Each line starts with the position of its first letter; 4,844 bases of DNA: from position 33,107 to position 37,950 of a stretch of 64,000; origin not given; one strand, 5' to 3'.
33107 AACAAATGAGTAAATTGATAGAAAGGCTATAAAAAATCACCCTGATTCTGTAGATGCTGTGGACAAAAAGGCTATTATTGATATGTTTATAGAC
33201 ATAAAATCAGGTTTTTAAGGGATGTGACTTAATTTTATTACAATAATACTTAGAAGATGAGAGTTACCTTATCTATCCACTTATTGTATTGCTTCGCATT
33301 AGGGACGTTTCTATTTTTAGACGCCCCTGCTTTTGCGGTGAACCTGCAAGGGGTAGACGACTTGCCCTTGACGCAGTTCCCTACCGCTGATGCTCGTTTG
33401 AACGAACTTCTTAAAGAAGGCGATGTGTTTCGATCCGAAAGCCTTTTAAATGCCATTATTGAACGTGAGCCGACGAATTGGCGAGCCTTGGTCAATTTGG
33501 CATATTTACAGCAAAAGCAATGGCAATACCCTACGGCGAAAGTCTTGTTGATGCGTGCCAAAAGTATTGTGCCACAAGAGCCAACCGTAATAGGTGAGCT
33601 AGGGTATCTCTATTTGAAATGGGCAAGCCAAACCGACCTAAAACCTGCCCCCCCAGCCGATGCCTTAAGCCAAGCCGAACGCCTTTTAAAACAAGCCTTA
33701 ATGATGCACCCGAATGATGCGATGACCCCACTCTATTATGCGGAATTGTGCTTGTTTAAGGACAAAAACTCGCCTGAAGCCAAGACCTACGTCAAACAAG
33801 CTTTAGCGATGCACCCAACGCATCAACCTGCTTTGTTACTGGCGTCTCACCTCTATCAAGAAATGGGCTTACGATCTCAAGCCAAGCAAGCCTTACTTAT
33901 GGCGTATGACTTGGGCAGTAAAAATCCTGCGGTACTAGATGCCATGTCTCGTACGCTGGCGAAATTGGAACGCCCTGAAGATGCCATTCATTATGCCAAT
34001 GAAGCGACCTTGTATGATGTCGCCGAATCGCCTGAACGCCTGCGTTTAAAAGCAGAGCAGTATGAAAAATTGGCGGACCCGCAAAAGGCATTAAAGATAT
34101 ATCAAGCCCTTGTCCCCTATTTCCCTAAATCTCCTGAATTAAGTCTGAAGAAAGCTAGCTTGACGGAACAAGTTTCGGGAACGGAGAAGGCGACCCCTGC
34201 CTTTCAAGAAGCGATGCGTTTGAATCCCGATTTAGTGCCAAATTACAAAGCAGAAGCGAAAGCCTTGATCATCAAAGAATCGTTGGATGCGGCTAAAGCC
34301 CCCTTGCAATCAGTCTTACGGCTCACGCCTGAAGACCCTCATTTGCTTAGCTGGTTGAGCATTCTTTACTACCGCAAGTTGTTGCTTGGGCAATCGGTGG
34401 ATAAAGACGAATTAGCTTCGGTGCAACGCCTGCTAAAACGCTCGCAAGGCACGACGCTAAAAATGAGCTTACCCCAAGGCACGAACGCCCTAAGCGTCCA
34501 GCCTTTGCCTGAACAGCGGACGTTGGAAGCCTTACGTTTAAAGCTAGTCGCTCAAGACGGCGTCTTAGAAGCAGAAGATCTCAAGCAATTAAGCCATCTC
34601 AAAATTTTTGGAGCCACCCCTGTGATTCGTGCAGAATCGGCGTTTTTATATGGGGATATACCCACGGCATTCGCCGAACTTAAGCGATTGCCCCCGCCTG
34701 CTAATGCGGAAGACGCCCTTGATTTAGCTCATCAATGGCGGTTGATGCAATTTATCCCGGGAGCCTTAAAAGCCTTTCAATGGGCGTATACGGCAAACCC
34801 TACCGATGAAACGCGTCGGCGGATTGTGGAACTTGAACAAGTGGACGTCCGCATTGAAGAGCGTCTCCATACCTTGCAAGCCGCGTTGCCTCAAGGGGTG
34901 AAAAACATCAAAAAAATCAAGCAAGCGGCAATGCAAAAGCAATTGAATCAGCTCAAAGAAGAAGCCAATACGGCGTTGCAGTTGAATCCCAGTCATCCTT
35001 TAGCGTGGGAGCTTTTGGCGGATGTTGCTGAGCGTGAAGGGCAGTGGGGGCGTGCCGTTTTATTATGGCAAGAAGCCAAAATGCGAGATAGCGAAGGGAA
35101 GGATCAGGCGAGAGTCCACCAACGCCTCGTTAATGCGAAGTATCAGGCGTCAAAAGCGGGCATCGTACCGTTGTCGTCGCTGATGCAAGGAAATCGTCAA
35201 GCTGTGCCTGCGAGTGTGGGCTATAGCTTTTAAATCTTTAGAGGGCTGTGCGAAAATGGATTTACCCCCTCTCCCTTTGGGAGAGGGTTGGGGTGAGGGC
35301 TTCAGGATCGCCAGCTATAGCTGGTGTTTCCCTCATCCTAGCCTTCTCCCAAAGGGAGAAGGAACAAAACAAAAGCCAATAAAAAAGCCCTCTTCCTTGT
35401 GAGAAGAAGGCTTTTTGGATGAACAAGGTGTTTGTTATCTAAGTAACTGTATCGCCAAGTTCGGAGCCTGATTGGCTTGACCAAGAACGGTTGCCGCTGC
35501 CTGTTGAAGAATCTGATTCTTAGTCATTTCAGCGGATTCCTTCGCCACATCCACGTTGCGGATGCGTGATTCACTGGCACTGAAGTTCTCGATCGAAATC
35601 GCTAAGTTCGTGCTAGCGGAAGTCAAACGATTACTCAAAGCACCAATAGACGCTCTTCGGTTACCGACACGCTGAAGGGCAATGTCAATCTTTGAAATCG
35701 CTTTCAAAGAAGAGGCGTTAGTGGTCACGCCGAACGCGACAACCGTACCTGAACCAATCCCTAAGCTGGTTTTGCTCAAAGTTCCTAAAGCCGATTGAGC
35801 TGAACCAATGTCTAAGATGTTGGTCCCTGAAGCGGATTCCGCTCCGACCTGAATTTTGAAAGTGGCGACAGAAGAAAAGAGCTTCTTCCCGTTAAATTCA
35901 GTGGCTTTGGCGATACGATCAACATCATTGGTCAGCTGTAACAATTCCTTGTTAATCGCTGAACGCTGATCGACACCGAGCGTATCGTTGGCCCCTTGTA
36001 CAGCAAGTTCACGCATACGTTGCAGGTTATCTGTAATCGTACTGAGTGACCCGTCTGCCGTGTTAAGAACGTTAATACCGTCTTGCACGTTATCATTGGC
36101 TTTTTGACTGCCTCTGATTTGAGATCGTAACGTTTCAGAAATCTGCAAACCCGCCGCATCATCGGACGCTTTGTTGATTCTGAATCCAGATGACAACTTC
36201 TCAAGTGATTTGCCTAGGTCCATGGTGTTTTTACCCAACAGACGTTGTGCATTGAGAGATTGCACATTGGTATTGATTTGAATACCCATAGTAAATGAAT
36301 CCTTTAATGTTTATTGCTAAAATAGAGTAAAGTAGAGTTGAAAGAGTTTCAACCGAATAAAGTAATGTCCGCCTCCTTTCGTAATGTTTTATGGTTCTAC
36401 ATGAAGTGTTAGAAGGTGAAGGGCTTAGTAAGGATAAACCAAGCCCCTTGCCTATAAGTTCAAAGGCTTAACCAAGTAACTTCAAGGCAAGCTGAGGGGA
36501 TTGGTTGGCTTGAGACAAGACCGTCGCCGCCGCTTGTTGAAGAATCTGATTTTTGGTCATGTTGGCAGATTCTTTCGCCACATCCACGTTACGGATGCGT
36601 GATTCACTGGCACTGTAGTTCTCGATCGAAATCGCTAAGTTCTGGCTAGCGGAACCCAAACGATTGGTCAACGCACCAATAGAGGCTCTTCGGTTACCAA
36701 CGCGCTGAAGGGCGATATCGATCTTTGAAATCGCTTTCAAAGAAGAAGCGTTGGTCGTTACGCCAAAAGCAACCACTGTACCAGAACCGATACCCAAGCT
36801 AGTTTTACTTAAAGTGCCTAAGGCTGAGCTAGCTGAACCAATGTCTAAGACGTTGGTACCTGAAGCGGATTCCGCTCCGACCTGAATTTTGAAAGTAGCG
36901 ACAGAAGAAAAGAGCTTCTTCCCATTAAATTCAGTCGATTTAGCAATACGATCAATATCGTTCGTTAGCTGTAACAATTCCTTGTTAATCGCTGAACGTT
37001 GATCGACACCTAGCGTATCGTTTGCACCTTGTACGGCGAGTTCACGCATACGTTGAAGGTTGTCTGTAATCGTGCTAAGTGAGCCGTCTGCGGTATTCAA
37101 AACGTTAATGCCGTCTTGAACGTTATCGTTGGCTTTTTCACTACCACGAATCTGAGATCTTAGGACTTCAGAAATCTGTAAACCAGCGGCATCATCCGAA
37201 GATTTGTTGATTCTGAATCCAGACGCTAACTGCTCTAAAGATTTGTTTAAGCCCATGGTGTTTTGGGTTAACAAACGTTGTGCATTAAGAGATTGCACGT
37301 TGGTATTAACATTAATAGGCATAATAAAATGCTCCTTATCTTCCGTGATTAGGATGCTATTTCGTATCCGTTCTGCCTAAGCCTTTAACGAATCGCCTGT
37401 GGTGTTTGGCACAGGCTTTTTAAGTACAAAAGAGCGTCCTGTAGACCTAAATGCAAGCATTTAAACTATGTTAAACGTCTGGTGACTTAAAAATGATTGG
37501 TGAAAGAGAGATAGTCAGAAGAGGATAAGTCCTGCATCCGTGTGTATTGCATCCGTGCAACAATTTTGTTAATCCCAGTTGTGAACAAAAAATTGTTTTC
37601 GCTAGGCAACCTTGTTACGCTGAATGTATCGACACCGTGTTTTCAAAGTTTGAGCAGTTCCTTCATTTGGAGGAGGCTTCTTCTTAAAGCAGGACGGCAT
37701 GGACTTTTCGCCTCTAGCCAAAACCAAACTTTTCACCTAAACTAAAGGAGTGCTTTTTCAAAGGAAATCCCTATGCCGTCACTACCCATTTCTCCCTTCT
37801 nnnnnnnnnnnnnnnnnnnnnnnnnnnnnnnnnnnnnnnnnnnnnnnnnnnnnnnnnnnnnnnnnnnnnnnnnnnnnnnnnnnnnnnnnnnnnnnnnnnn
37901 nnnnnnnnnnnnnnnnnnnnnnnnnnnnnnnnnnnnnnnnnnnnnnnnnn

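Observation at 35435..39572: Two tandem short (D0/D1-only) flagellin paralogs with no flagellar apparatus genes nearby, next to a TM-anchored GT2-like protein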

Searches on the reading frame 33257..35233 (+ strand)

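Call 3: search_protein_families(library=pfam, proteins=[window:33257-35233:+], max_evalue=0.01)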
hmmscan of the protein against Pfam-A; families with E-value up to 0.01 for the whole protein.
window:33257-35233:+ (658 aa): 13 families
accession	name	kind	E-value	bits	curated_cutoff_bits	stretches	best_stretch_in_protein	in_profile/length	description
PF14559.12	TPR_19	-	1.7e-16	60.7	25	1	166-229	1-64/68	Tetratricopeptide repeat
PF07719.23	TPR_2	-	7.8e-13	47.9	27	0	582-608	2-28/34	Tetratricopeptide repeat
PF13431.12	TPR_17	-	1.3e-11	44.2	24.4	1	64-94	2-32/34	Tetratricopeptide repeat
PF13428.12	TPR_14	-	4.8e-11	42.6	23.5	0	260-301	2-43/44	Tetratricopeptide repeat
PF13432.12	TPR_16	-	1.7e-08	35.2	32.7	0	570-606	20-55/65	Tetratricopeptide repeat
PF23914.1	TPR_CcmH_CycH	-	2.7e-08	34.3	42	0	54-108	100-154/158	Cytochrome c-type biogenesis protein H TPR domain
PF13414.12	TPR_11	-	0.0001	22.4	26.8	0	336-374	3-41/42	TPR repeat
PF00515.34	TPR_1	-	0.00023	21.3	27.8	0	310-325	18-33/34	Tetratricopeptide repeat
PF25063.1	ARM_TT21_C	-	0.00035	20.9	35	0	563-609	111-157/209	Tetratricopeptide repeat protein 21 C-terminal ARM domain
PF13371.12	TPR_9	-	0.00041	20.8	35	1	272-325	8-61/73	Tetratricopeptide repeat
PF25062.1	ARM_TT21_N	-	0.0013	19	40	0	135-243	80-187/222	Tetratricopeptide repeat protein 21 N-terminal ARM repeat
PF25064.1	ARM_TT21_5th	-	0.0015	19.2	27.8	0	56-109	16-69/117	TT21 fifth ARM repeats domain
PF12895.13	ANAPC3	-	0.0037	18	27.2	0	135-213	7-79/82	Anaphase-promoting complex, cyclosome, subunit 3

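Call 94: search_protein_families(library=ncbifam, proteins=[window:33257-35233:+], max_evalue=0.001)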
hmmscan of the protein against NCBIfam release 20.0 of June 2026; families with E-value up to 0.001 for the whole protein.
window:33257-35233:+ (658 aa): 8 families
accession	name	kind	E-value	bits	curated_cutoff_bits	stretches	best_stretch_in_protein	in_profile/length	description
TIGR02917.1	PEP_TPR_lipo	equivalog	9.2e-20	70.1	312.2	1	137-371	481-713/899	XrtA/PEP-CTERM system TPR-repeat protein PrsT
TIGR02521.1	type_IV_pilW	equivalog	6.3e-12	45.5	154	0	168-248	43-123/234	type IV pilus biogenesis/stability protein PilW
NF033920.0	C39_PA2778_fam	equivalog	4.6e-10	39.3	150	1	265-357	162-254/255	PA2778 family cysteine peptidase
NF040959.1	MamA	equivalog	1.3e-08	34.5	200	0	265-371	43-149/204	magnetosome protein MamA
TIGR02552.1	LcrH_SycD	equivalog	7.7e-06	25.7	104.8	0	269-331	62-123/136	SycD/LcrH family type III secretion system chaperone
NF008757.0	PRK11788.1-5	equivalog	0.00019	20.7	363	0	59-248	125-306/388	lipopolysaccharide assembly protein LapB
NF052415.1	T3SS_chap_SctY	equivalog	0.00053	20.5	70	0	138-213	23-100/106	type III secretion apparatus assembly chaperone SctY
NF047371.1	FlcA_CTERM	equivalog_domain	0.00073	18.1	300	0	59-164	173-273/646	periplasmic flagellar collar protein FlcA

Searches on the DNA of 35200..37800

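Call 33: search_rna_families(source=window, start=35200, end=37800, threshold=evalue, max_evalue=10, show_alignments=2)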
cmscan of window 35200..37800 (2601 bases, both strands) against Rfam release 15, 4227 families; matches with E-value up to 10: 12.
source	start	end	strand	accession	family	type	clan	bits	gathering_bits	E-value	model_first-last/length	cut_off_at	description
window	35274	35355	+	RF03349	mir-3151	Gene; miRNA;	-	31.1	83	0.011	1-85/85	no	mir-3151 microRNA precursor family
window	35277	35352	+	RF01695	C4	Gene; antisense;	CL00128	25.5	45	0.061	1-87/87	no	C4 antisense RNA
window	35276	35353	+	RF03360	mir-3156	Gene; miRNA;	-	23.3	76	0.18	1-77/77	no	mir-3156 microRNA precursor family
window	35274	35355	+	RF03261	mir-1759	Gene; miRNA;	-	21.5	58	0.78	1-75/75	no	mir-1759 microRNA precursor family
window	35379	35452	-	RF00506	Thr_leader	Cis-reg; leader;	-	18.2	55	3.3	1-118/118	no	Threonine operon leader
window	35582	35601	+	RF00390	TYMV_upPK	Cis-reg;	-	17.6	38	3.1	1-23/23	no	turnip yellow mosaic virus upstream pseudo-knot (TYMV_upPK)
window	35341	35419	+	RF00506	Thr_leader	Cis-reg; leader;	-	17.4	55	5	1-118/118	no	Threonine operon leader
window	35275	35353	+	RF03899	mir-5912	Gene; miRNA;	-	16.9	88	3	1-88/88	no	mir-5912 microRNA precursor family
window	35678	35735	+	RF01129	sR44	Gene; snRNA; snoRNA; CD-box;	-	16.4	45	0.67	1-55/55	no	Small nucleolar RNA sR44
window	36063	36180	+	RF02242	Xoo5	Gene; sRNA;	-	16.1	50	4.7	1-124/124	no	Xanthomonadaceae sRNA Xoo5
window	35269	35416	+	RF04180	BTnc231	Gene; sRNA;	-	15.4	80.4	6.4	1-154/154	no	Bacteroides sRNA BTnc231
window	36405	36586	-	RF02271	uc_338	Cis-reg;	-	13.9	120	3.1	1-180/180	no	TUC338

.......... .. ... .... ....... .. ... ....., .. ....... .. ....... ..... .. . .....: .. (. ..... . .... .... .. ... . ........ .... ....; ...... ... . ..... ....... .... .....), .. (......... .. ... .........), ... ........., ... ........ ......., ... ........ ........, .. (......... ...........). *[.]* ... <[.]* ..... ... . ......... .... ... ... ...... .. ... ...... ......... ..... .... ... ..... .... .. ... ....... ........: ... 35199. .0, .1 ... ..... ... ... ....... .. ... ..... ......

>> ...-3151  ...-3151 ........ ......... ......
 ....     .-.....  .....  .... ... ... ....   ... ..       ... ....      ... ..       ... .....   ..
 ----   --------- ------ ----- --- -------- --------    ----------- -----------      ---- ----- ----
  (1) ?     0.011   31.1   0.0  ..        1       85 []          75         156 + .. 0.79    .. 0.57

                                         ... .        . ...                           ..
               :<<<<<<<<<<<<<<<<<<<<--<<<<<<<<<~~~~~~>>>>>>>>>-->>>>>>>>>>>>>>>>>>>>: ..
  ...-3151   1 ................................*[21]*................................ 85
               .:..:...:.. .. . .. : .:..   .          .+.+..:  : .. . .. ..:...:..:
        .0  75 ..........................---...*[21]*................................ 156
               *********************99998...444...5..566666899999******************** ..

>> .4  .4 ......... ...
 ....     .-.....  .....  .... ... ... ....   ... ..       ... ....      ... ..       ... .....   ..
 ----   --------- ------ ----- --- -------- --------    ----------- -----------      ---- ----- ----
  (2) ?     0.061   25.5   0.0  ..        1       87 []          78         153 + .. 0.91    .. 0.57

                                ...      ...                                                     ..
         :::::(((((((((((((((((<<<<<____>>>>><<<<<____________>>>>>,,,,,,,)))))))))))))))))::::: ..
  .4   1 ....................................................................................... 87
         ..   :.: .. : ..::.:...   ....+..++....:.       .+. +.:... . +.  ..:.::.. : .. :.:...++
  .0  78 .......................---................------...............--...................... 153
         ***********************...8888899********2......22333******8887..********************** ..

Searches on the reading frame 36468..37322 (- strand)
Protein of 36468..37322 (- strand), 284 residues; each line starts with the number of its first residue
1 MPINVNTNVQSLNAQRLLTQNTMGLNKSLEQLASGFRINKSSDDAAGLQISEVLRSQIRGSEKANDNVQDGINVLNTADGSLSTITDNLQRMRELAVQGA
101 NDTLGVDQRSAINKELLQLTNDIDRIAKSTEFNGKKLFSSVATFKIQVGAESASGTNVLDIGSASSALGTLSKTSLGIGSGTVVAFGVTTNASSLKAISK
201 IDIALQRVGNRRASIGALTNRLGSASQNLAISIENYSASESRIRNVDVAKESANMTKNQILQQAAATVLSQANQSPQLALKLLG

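Call 3: search_protein_families(library=pfam, proteins=[window:36468-37322:-], max_evalue=0.01)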
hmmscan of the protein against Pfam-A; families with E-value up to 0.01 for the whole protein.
window:36468-37322:- (284 aa): 2 families
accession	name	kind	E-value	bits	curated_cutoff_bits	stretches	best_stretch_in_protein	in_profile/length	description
PF00669.25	Flagellin_N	-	1.5e-40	138.9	26.6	1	5-142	1-138/139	Bacterial flagellin N-terminal helical region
PF00700.27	Flagellin_C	-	1e-23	83.9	23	1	198-283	1-86/86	Bacterial flagellin C-terminal helical region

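Call 93: search_solved_structures(query=window:36468-37322:-, max_evalue=1e-20)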
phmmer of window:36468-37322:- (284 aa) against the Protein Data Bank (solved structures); distinct sequences matched with E-value up to 1e-20: 58.
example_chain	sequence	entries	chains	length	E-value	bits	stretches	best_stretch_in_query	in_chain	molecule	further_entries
9p7r_A1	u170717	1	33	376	6.1e-55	189.9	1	1-169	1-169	Flagellin B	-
9n8g_A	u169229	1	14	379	1.8e-53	185.1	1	1-154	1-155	Flagellin A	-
9au6_A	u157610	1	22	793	5.5e-52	180.2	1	2-143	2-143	Flagellin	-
8jmv_A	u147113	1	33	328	6.7e-50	173.4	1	4-187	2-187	Flagella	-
9n8a_A1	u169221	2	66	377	7.1e-50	173.3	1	1-156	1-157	Flagellin D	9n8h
9n8m_M1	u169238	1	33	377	8.5e-50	173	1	1-172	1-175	Flagellin C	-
6t17_A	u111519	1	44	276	1.3e-49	172.5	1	5-283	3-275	Flagellin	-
9n8b_A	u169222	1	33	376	2.6e-49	171.4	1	3-156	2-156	Flagellin D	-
9rcb_A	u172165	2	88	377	3e-49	171.2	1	1-172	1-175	Flagellin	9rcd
10lm_A3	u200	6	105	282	4.2e-49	170.8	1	5-283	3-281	Flagellin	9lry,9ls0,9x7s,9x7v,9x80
9atl_A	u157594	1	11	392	4.4e-49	170.7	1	5-192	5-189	Flagellin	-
9hpz_A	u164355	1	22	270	9.5e-49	169.6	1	5-283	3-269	Flagellin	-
9pil_Fd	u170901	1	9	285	1e-48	169.5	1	5-283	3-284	Flagellin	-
10pp_A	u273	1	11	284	1.2e-48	169.2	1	5-283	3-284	Flagellin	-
10ll_A4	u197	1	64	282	1.7e-48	168.8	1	5-283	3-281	Flagellin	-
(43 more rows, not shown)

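Call 94: search_protein_families(library=ncbifam, proteins=[window:36468-37322:-], max_evalue=0.001)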
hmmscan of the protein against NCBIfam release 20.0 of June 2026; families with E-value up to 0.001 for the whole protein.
window:36468-37322:- (284 aa): 29 families (the best 25 are shown)
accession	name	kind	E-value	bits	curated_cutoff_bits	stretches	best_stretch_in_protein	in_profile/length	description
NF009444.0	PRK12802.1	equivalog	5.5e-72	242.7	332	1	1-283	1-281/282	flagellin domain-containing protein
NF006466.0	PRK08869.1-1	subfamily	2.3e-67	228.2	426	2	1-155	1-156/377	flagellin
NF006467.0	PRK08869.1-2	subfamily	8.8e-65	219.3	443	2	5-158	5-159/400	flagellin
NF006468.0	PRK08869.1-3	subfamily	3.3e-64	217.3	436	2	1-153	1-154/378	polar flagellin E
NF006469.0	PRK08869.1-4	equivalog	5.2e-63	213.7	627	2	1-156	1-157/377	flagellin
NF009448.0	PRK12806.1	equivalog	1.9e-62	211.6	531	2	1-177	1-177/475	flagellin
NF005294.0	PRK06819.1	subfamily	9.4e-60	203.1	387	2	5-185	5-184/376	FliC/FljB family flagellin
NF009449.0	PRK12807.1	subfamily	2.6e-57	194.6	347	1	4-283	2-286/287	flagellin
NF009446.0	PRK12804.1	subfamily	1.6e-56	192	352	1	4-283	2-300/301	flagellin Hag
NF038071.1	lat_flg_LafA_2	exception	1e-55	189.1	365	1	1-283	1-283/284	lateral flagellin LafA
NF009450.0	PRK12808.1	equivalog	3.2e-53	182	476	2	4-182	2-179/476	flagellin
NF005953.0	PRK08026.1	subfamily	4.1e-51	175.2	619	2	5-154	5-154/548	FliC/FljB family flagellin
NF006470.0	PRK08869.1-5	equivalog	2.6e-48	165.2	423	2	4-164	3-163/388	flagellin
NF009234.0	PRK12584.1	equivalog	1.3e-42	146.6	752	2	1-166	1-166/510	flagellin A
NF009445.0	PRK12803.1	equivalog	2.8e-41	141.9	450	2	5-144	3-142/335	flagellin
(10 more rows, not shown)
